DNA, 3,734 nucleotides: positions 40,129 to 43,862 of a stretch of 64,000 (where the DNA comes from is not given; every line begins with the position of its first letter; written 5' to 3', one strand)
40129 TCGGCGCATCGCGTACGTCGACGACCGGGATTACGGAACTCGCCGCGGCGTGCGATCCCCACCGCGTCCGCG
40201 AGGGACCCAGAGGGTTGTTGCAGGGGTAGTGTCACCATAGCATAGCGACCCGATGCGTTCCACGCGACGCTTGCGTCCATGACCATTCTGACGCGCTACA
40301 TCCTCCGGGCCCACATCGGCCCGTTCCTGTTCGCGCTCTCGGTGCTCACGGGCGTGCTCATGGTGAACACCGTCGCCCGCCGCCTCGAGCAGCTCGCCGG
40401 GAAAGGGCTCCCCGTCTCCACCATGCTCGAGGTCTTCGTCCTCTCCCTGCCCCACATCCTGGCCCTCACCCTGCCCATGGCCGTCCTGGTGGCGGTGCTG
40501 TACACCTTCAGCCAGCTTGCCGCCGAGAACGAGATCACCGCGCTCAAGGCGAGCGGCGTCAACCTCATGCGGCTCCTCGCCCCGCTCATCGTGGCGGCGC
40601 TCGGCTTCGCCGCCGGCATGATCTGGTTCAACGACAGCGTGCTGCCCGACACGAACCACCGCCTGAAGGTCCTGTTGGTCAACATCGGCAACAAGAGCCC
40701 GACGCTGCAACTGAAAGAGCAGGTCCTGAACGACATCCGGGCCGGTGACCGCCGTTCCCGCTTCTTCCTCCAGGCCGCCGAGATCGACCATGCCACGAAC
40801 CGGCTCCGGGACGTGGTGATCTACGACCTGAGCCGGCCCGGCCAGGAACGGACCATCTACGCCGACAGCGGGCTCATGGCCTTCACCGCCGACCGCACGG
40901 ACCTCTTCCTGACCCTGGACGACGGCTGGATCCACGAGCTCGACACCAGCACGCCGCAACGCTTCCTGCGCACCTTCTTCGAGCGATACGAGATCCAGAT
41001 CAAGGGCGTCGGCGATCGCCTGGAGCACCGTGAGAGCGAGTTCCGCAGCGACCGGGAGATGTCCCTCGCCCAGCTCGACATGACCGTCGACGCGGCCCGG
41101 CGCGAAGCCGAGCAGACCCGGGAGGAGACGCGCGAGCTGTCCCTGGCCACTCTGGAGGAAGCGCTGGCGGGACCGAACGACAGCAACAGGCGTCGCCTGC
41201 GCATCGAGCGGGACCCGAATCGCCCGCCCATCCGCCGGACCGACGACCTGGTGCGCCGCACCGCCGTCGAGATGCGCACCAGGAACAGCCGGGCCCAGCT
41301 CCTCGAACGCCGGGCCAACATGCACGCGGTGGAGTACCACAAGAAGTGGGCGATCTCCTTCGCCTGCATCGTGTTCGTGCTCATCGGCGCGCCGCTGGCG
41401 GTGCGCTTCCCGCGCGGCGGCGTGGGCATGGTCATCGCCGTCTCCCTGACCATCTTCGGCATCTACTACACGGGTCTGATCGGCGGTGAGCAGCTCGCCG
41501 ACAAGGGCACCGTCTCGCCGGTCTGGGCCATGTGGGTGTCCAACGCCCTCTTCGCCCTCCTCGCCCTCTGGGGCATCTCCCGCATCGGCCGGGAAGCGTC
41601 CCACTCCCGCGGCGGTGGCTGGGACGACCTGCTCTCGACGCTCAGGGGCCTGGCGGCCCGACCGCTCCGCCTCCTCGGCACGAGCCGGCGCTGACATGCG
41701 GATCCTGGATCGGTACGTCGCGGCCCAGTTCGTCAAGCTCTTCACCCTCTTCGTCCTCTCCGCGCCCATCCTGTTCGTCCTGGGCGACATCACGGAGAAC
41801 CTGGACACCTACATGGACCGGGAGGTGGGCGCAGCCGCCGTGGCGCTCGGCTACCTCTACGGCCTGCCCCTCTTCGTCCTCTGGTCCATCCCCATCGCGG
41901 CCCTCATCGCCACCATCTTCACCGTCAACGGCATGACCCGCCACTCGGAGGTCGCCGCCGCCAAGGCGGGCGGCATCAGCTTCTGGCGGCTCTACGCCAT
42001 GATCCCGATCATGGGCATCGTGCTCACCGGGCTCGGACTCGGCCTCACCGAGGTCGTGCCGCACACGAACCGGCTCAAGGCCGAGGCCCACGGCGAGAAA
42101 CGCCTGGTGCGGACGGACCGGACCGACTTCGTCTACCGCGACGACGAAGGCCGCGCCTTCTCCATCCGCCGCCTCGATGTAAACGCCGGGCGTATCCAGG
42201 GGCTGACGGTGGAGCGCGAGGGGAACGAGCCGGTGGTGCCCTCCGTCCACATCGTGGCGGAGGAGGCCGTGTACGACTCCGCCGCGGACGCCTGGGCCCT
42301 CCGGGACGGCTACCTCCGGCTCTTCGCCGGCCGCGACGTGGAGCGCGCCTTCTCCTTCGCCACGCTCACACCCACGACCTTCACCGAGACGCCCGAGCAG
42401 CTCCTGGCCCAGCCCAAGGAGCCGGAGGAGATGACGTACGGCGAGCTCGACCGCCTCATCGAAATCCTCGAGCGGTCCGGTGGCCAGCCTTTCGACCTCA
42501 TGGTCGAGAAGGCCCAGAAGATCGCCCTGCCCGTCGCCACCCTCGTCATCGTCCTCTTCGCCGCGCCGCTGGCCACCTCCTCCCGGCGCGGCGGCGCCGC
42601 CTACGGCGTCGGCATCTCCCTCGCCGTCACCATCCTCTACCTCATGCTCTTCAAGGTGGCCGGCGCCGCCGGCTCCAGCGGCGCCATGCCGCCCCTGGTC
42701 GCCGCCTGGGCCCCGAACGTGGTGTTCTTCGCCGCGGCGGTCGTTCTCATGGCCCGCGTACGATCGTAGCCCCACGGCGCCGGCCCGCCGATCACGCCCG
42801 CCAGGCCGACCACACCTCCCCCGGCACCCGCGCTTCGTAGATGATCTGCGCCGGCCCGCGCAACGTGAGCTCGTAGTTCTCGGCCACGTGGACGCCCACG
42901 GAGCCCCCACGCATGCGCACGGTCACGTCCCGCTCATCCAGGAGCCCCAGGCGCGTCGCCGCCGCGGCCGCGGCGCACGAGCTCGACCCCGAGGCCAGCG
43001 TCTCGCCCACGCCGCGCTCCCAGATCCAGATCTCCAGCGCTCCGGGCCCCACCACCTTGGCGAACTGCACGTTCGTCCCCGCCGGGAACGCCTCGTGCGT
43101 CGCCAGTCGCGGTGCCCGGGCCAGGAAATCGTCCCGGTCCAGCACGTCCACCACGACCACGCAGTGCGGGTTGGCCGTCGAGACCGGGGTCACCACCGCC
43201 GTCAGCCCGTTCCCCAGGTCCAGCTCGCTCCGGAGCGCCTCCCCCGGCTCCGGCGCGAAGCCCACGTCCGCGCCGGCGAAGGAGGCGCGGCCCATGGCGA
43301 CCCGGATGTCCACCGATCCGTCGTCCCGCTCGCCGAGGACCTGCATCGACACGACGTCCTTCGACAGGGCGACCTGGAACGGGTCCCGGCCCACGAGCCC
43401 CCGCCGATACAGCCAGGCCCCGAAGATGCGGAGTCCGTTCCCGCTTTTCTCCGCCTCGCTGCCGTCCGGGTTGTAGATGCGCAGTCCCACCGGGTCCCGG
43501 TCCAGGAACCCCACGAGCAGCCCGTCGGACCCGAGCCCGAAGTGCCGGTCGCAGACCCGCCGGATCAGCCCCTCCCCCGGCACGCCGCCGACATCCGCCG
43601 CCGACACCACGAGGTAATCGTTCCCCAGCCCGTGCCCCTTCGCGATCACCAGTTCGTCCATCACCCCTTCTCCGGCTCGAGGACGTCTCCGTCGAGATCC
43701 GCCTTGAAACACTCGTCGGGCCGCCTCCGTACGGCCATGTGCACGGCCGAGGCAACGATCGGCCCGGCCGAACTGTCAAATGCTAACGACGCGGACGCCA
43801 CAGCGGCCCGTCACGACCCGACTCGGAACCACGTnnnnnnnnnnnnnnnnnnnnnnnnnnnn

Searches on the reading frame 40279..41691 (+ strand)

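Call 85: search_protein_families(library=pfam, proteins=[window:40279-41691:+], max_evalue=0.00001)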
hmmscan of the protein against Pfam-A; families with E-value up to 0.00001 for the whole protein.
window:40279-41691:+ (471 aa): 1 family
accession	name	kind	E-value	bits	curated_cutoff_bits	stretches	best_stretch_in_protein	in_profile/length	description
PF03739.19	LptF_LptG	-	1.1e-86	291.5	27.9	1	6-434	1-352/353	Lipopolysaccharide export system permease LptF/LptG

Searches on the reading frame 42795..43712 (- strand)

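Call 85: search_protein_families(library=pfam, proteins=[window:42795-43712:-], max_evalue=0.00001)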
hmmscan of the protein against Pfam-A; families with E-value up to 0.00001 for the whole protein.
window:42795-43712:- (306 aa): 1 family
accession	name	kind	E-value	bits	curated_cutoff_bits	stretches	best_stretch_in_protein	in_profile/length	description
PF01678.24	DAP_epimerase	-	1.7e-46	157.6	34.7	2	177-290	3-120/121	Diaminopimelate epimerase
